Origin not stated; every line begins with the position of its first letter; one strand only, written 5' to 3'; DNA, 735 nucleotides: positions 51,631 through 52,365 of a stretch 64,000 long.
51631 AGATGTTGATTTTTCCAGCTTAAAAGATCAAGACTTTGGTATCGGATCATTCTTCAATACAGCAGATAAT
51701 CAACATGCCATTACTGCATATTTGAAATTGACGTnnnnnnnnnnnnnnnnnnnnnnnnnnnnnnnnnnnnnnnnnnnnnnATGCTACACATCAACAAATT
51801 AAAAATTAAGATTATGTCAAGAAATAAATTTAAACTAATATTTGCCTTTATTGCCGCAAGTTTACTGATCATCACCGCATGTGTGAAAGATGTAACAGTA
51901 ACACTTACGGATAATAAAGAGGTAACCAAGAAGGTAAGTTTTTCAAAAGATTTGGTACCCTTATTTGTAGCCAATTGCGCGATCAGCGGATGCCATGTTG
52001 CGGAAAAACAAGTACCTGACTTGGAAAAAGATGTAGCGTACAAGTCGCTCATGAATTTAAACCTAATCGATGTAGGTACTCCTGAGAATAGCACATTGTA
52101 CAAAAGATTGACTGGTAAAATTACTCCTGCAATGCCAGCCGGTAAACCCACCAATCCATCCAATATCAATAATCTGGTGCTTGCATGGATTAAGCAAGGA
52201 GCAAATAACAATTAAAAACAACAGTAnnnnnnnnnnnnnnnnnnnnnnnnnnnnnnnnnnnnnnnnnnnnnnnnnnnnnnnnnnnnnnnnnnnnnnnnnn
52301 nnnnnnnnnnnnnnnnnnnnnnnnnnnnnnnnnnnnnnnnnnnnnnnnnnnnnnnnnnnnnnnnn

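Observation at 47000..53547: Seven-gene operon resembling a quinone-to-outer-membrane electron conduit (NrfC/ActC-like module + lipoprotein cytochromes + DUF5777 barrel)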

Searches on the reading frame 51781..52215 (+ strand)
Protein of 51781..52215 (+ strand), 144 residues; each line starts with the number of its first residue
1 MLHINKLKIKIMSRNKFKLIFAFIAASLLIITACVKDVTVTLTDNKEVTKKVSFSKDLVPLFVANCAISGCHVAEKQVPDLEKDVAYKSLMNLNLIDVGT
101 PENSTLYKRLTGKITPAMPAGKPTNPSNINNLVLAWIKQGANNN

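Call 3: search_protein_families(library=pfam, proteins=[window:51781-52215:+], max_evalue=0.1)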
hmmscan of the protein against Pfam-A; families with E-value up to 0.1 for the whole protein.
window:51781-52215:+ (144 aa): 0 families

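Call 4: search_protein_families(library=ncbifam, proteins=[window:51781-52215:+], max_evalue=0.1)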
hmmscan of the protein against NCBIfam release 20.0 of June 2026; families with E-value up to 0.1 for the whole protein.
window:51781-52215:+ (144 aa): 2 families
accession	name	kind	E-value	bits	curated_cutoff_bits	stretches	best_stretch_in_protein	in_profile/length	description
NF047812.1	LIC11213_lipo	equivalog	0.00022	21.4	100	1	61-142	47-117/118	LIC11213 family lipoprotein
NF033216.1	lipo_YgdI_YgdR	subfamily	0.052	13.5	42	1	18-49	3-34/71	YgdI/YgdR family lipoprotein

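Call 35: search_protein_families(library=pfam, max_evalue=0.05, proteins=[window:51781-52215:+])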
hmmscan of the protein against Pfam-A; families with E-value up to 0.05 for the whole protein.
window:51781-52215:+ (144 aa): 0 families

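Call 47: search_protein_families(library=pfam, alignment_id=A3, max_evalue=5)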
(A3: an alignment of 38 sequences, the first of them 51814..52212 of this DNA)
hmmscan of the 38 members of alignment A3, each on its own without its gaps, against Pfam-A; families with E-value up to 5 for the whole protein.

A. member 1, window:51814-52212:+ (133 aa): 1 family
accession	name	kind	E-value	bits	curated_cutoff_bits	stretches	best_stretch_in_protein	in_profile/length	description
PF16390.11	DUF4999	-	0.18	12.4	25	1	4-29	3-30/76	Domain of unknown function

B. families by the number of members that match (of 38 scanned): 13 families
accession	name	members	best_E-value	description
PF13442.11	Cytochrome_CBB3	15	0.019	Cytochrome C oxidase, cbb3-type, subunit III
PF22321.2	Zona_CL2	1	0.096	Zonadhesin, second cohesin-like domain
PF20404.3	DUF6694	1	0.1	Family of unknown function (DUF6694)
PF07635.16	PSCyt1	1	0.13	Planctomycete cytochrome C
PF16390.11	DUF4999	1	0.18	Domain of unknown function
PF20952.2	Flu_PB2_7th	1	0.19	Influenza RNA polymerase PB2 C-terminal domain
PF00034.26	Cytochrom_C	1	0.2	Cytochrome c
PF11393.14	T4BSS_DotI_IcmL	1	0.2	Type-IV b secretion system, inner-membrane complex component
PF14495.11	Cytochrom_C550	1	0.21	Cytochrome c-550 domain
PF12060.13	DUF3541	1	0.25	Domain of unknown function (DUF3541)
PF11951.13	Fungal_trans_2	1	0.26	Fungal specific transcription factor domain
PF03907.18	Spo7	1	0.34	Spo7-like protein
PF08139.17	LPAM_1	1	2.9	Prokaryotic membrane lipoprotein lipid attachment site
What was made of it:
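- On PSCyt1 / PccH / FoxE cytochrome c superfamily: 1 of 38 c5 members matched, at E=0.13 (call 47)
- Tried and rejected: PSCyt1 membership of g5 by direct Pfam scan: negative (calls 3, 35, 47).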

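Call 48: search_solved_structures(query=A3, max_evalue=5, show_alignments=2)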
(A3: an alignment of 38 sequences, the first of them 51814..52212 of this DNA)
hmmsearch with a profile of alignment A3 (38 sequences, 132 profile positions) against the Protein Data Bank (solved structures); distinct sequences matched with E-value up to 5: 4.
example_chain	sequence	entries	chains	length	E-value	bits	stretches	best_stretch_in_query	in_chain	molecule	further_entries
5mab_A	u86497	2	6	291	5.4e-06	29.6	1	42-130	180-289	FoxE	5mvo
4rlr_A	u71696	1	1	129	0.03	17.5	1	39-71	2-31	Cytochrome c, 1 heme-binding site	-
3dmi_A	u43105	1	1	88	0.12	15.6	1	49-126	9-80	cytochrome c6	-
5c2v_A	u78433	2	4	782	0.16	15.1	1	36-68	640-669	HYDRAZINE SYNTHASE ALPHA SUBUNIT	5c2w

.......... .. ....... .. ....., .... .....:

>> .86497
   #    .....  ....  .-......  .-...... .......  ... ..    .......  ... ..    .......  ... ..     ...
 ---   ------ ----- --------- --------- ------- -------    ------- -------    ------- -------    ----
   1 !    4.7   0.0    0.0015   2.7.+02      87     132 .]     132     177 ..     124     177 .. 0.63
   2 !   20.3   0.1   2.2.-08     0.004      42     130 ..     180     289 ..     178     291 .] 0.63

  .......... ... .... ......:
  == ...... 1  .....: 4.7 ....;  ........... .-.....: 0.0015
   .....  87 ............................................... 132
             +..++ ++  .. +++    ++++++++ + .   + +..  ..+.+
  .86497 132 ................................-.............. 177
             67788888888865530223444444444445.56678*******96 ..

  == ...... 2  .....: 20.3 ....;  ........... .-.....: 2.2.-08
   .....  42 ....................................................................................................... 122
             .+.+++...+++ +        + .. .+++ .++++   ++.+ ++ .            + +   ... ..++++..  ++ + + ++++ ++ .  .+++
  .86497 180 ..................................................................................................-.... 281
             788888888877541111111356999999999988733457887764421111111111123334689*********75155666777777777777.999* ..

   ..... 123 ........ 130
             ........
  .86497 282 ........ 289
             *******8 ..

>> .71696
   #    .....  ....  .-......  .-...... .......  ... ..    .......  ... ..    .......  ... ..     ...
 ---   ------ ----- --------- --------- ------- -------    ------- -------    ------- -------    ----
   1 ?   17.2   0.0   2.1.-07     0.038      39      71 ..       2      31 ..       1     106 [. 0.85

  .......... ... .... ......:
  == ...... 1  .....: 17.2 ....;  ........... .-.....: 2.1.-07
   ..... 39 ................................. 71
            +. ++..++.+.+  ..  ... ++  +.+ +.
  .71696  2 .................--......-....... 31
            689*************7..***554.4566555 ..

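Call 60: search_protein_representatives(protein=window:51814-52212:+)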
Query: 133 residues. Proteins with E-value up to 0.001 (for the whole library): 1503; up to 1e-10: 161; up to 1e-30: 2. The best 150 are listed.
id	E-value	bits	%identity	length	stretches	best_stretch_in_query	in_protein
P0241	7.7e-36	138.9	37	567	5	38-132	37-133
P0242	8.3e-32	125.9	50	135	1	7-133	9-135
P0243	1.2e-30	122.1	45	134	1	1-133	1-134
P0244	2.0e-29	118.2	49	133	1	8-133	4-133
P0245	2.3e-28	114.8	47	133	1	13-133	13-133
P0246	5.9e-26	107.0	37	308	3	36-130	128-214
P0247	8.3e-25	103.3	46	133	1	6-133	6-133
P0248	2.1e-23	98.7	43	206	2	40-133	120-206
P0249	1.5e-22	96.0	44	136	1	12-133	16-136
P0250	1.8e-22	95.7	41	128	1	8-133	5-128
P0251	6.0e-21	90.8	33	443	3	36-131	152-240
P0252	1.9e-20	89.2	36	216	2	37-133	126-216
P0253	2.8e-20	88.7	39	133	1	2-133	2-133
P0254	3.7e-20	88.3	46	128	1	4-133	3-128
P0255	3.8e-20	88.2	32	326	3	8-131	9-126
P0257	7.5e-19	84.0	38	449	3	40-133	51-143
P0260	4.2e-18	81.6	31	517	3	8-131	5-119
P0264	2.2e-17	79.3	34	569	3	22-133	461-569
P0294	7.7e-15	71.1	35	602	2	9-133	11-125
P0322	2.6e-13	66.1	36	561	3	39-130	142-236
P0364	1.1e-11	60.9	30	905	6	41-131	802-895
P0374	2.4e-11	59.8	37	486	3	77-127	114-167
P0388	3.9e-11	59.1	36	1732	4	38-130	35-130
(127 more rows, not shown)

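Call 61: search_protein_families(library=pfam, proteins=[P0241, P0251, P0257, P0260, P0264, P0294, P0322, P0364, P0388, P0374], max_evalue=0.01)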
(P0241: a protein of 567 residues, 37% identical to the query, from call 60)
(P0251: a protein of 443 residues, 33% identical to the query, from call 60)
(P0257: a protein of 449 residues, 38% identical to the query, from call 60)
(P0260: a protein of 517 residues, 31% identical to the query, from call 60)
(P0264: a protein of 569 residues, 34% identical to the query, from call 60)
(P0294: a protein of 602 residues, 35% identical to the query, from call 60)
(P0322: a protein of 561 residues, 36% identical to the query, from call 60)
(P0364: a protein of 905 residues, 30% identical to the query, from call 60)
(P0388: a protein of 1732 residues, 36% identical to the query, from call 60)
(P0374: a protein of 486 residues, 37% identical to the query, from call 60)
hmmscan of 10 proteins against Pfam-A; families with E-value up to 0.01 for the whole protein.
P0241 (567 aa): 10 families
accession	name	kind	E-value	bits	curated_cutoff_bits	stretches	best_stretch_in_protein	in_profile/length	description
PF07635.16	PSCyt1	-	6.9e-44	148.7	22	5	383-441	1-57/59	Planctomycete cytochrome C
PF13442.11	Cytochrome_CBB3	-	2.1e-19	70.1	27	0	375-458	6-68/68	Cytochrome C oxidase, cbb3-type, subunit III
PF00034.26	Cytochrom_C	-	7e-18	66.2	21.3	0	377-460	6-88/90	Cytochrome c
PF22297.1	PccH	-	2e-17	64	24.4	0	371-400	2-30/133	PccH Cytochrome c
PF14376.11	Haem_bd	-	2e-07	31.4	27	0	38-61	26-49/133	Haem-binding domain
PF09699.15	Paired_CXXCH_1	-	9.6e-07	28.8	20.6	0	272-288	5-21/41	Doubled CXXCH motif (Paired_CXXCH_1)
PF11845.13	Tll0287-like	-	3.9e-06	27.8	24.1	0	374-393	96-115/144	Tll0287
PF14495.11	Cytochrom_C550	-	0.00041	20.5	27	0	267-282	28-43/136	Cytochrome c-550 domain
PF22113.1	Mtrc-MtrF_II-IV_dom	-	0.00058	19.9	30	0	48-62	117-131/176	Outer membrane cytochrome MtrC/MtrF-like, domains II/IV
PF06934.16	CTI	-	0.006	15.7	25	0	439-464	88-113/692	Fatty acid cis/trans isomerase (CTI)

P0251 (443 aa): 5 families
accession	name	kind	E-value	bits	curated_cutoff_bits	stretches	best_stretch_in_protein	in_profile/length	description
PF13442.11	Cytochrome_CBB3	-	1.3e-15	57.9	27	1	272-343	6-68/68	Cytochrome C oxidase, cbb3-type, subunit III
PF07635.16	PSCyt1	-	1.2e-13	51.9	22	1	66-113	3-58/59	Planctomycete cytochrome C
PF00034.26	Cytochrom_C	-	2.2e-06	29.3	21.3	0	277-344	9-87/90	Cytochrome c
PF22297.1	PccH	-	2.7e-05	24.7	24.4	0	268-289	2-23/133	PccH Cytochrome c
PF22113.1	Mtrc-MtrF_II-IV_dom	-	0.00057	19.9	30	0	274-289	78-93/176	Outer membrane cytochrome MtrC/MtrF-like, domains II/IV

P0257 (449 aa): 5 families
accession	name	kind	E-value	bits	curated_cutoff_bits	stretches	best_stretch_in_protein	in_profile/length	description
PF13442.11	Cytochrome_CBB3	-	6.9e-15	55.6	27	2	375-442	9-68/68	Cytochrome C oxidase, cbb3-type, subunit III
PF07635.16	PSCyt1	-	1.8e-12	48.1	22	1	279-331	3-58/59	Planctomycete cytochrome C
PF00034.26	Cytochrom_C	-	2.2e-05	26.1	21.3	0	65-138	11-88/90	Cytochrome c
PF22297.1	PccH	-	8.6e-05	23.1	24.4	0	158-182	1-25/133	PccH Cytochrome c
PF03392.18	OS-D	-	0.007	16.9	25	0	144-176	25-57/93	Insect pheromone-binding family, A10/OS-D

P0260 (517 aa): 6 families
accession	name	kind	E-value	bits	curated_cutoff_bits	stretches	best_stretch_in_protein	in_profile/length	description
PF07635.16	PSCyt1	-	1.3e-31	109.4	22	4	351-402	3-58/59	Planctomycete cytochrome C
PF13442.11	Cytochrome_CBB3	-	4.1e-21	75.5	27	2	446-512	9-68/68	Cytochrome C oxidase, cbb3-type, subunit III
PF00034.26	Cytochrom_C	-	3.4e-09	38.4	21.3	0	450-516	11-90/90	Cytochrome c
PF22297.1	PccH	-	5.6e-07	30.1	24.4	0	440-471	3-34/133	PccH Cytochrome c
PF18251.7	Defensin_5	-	5e-05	23.8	25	0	251-263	15-27/39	Fungal defensin Copsin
PF07261.16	DnaB_2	-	0.0017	18.4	22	0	305-321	11-27/74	Replication initiation and membrane attachment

P0264 (569 aa): 11 families
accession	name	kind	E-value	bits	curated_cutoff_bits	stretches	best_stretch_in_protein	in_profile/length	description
PF07635.16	PSCyt1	-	3.7e-38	130.4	22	3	493-546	1-58/59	Planctomycete cytochrome C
PF13442.11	Cytochrome_CBB3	-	6.4e-21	74.9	27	3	268-342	9-68/68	Cytochrome C oxidase, cbb3-type, subunit III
PF00034.26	Cytochrom_C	-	3.9e-13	51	21.3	0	268-343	7-87/90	Cytochrome c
PF22297.1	PccH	-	6.9e-10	39.6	24.4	0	261-284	2-25/133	PccH Cytochrome c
PF11845.13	Tll0287-like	-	7.8e-08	33.3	24.1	0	145-180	99-135/144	Tll0287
PF06934.16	CTI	-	1.6e-05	24.2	25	0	320-357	85-122/692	Fatty acid cis/trans isomerase (CTI)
PF14376.11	Haem_bd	-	4.7e-05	23.8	27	0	258-280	27-49/133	Haem-binding domain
PF07261.16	DnaB_2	-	0.00091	19.3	22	0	547-563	9-25/74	Replication initiation and membrane attachment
PF13695.12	Zn_ribbon_3CxxC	-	0.0031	18.5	23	0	267-281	36-50/100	Zinc-binding domain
PF14537.11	Cytochrom_c3_2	-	0.004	18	25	0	271-280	27-36/79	Cytochrome c3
PF09086.16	DUF1924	-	0.0065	17.2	22.5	0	148-171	27-50/96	Domain of unknown function (DUF1924)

P0294 (602 aa): 5 families
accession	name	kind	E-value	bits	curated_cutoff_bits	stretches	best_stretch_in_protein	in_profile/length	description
PF13442.11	Cytochrome_CBB3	-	1.5e-23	83.3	27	2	430-504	9-68/68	Cytochrome C oxidase, cbb3-type, subunit III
PF07635.16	PSCyt1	-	2.9e-12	47.5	22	0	536-569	1-46/59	Planctomycete cytochrome C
PF00034.26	Cytochrom_C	-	1.4e-09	39.6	21.3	0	531-562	7-35/90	Cytochrome c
PF14376.11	Haem_bd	-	1.7e-06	28.5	27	0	136-167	18-50/133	Haem-binding domain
PF22297.1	PccH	-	2.7e-05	24.7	24.4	0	146-178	1-31/133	PccH Cytochrome c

P0322 (561 aa): 16 families
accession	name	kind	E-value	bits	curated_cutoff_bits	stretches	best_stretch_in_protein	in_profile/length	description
PF07635.16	PSCyt1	-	5.5e-47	158.7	22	3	279-335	1-56/59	Planctomycete cytochrome C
PF13442.11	Cytochrome_CBB3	-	6.7e-18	65.2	27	3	30-114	4-68/68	Cytochrome C oxidase, cbb3-type, subunit III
PF00034.26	Cytochrom_C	-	2.2e-15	58.2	21.3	2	149-234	3-88/90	Cytochrome c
PF22297.1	PccH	-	2.4e-10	41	24.4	0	146-168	2-24/133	PccH Cytochrome c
PF12799.13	LRR_4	-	9.2e-10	38.9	27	2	484-521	2-38/44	Leucine Rich repeats (2 copies)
PF11845.13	Tll0287-like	-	4.1e-09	37.5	24.1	0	144-171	91-117/144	Tll0287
PF14376.11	Haem_bd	-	7.7e-08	32.8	27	0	129-166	13-50/133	Haem-binding domain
PF09699.15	Paired_CXXCH_1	-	3.8e-06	26.9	20.6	0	34-56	3-25/41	Doubled CXXCH motif (Paired_CXXCH_1)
PF13855.12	LRR_8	-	2.2e-05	24.6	27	1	459-514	1-56/61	Leucine rich repeat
PF22113.1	Mtrc-MtrF_II-IV_dom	-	0.00037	20.5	30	0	30-50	149-169/176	Outer membrane cytochrome MtrC/MtrF-like, domains II/IV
PF14522.11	Cytochrome_C7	-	0.00045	20.4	24.8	0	155-168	41-54/67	Cytochrome c7 and related cytochrome c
PF06934.16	CTI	-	0.0012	17.9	25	0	95-129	88-122/692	Fatty acid cis/trans isomerase (CTI)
PF23598.1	LRR_14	-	0.0028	16.9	40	1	454-519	88-151/353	Leucine-rich repeat region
PF02085.21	Cytochrom_CIII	-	0.0033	18.2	22.9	0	130-170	9-45/101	Class III cytochrome C family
PF13516.12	LRR_6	-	0.0037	17.7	23.4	0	459-478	3-22/24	Leucine Rich repeat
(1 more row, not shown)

P0364 (905 aa): 13 families
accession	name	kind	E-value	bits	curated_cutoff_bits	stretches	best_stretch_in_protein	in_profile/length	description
PF07635.16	PSCyt1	-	8.6e-77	254.1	22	6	235-295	1-59/59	Planctomycete cytochrome C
PF13442.11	Cytochrome_CBB3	-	1.9e-31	108.7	27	3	230-311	9-68/68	Cytochrome C oxidase, cbb3-type, subunit III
PF22297.1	PccH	-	2.1e-21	76.8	24.4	0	805-843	3-42/133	PccH Cytochrome c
PF00034.26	Cytochrom_C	-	1.5e-17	65.2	21.3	0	711-794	5-88/90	Cytochrome c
PF11845.13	Tll0287-like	-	2.9e-13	50.9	24.1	0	554-616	68-116/144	Tll0287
PF14376.11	Haem_bd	-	1.3e-10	41.8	27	0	700-728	24-52/133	Haem-binding domain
PF09990.14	DUF2231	-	1.9e-10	41.4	26.4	1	64-188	4-130/139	Predicted membrane protein (DUF2231)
PF22113.1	Mtrc-MtrF_II-IV_dom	-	4.6e-08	33.2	30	0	708-728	149-169/176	Outer membrane cytochrome MtrC/MtrF-like, domains II/IV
PF14522.11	Cytochrome_C7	-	2.6e-07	30.8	24.8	0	601-613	13-25/67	Cytochrome c7 and related cytochrome c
PF14537.11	Cytochrom_c3_2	-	3.1e-07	31.2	25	0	598-615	23-40/79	Cytochrome c3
PF09699.15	Paired_CXXCH_1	-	7.1e-06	26.1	20.6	0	810-826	3-19/41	Doubled CXXCH motif (Paired_CXXCH_1)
PF06934.16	CTI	-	6.2e-05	22.2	25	0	548-578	86-116/692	Fatty acid cis/trans isomerase (CTI)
PF22678.1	Cytochrom_c_NrfB-like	-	0.00013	22.8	27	0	813-825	33-45/89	Cytochrome c-type protein NrfB-like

P0388 (1732 aa): 12 families
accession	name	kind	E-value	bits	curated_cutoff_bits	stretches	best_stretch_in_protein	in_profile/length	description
PF07587.16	PSD1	-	2.3e-90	302.7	28.5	1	1418-1677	1-243/244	Protein of unknown function (DUF1553)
PF07583.16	PSCyt2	-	1.3e-85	287.1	29.8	1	856-1062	1-208/209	Protein of unknown function (DUF1549)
PF07635.16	PSCyt1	-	4.1e-53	178.3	22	4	747-806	1-58/59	Planctomycete cytochrome C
PF00034.26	Cytochrom_C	-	4.9e-17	63.5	21.3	0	741-825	6-87/90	Cytochrome c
PF13442.11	Cytochrome_CBB3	-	2.4e-15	57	27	1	740-824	7-68/68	Cytochrome C oxidase, cbb3-type, subunit III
PF22297.1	PccH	-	2.1e-10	41.3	24.4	0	40-61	2-23/133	PccH Cytochrome c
PF12799.13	LRR_4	-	9.1e-08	32.6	27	1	383-419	2-37/44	Leucine Rich repeats (2 copies)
PF11845.13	Tll0287-like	-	6.4e-07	30.3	24.1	0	147-173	88-116/144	Tll0287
PF23598.1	LRR_14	-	4.5e-06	26.1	40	1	339-418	75-151/353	Leucine-rich repeat region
PF13855.12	LRR_8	-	2.1e-05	24.6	27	1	359-414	2-57/61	Leucine rich repeat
PF13516.12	LRR_6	-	0.0002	21.6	23.4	0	358-379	3-24/24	Leucine Rich repeat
PF14376.11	Haem_bd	-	0.00059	20.3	27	0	724-754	19-49/133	Haem-binding domain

P0374 (486 aa): 3 families
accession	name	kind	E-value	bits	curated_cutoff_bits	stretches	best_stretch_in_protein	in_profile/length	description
PF13442.11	Cytochrome_CBB3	-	3.4e-11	43.8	27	0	183-271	8-68/68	Cytochrome C oxidase, cbb3-type, subunit III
PF07635.16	PSCyt1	-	9.4e-11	42.6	22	0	193-253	3-56/59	Planctomycete cytochrome C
PF00034.26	Cytochrom_C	-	8.8e-05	24.2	21.3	0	183-274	6-89/90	Cytochrome c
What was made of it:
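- On PSCyt1 / PccH / FoxE cytochrome c superfamily: c5 profile against FoxE 5.4e-6 (call 48); c5 against P0241 7.7e-36, which itself hits PSCyt1 at 6.9e-44 and PccH at 2e-17 (calls 60, 61)
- The c5 superfamily (PSCyt1) is broad and generic, so the FoxE/PccH link carries little functional weight (calls 60-61).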
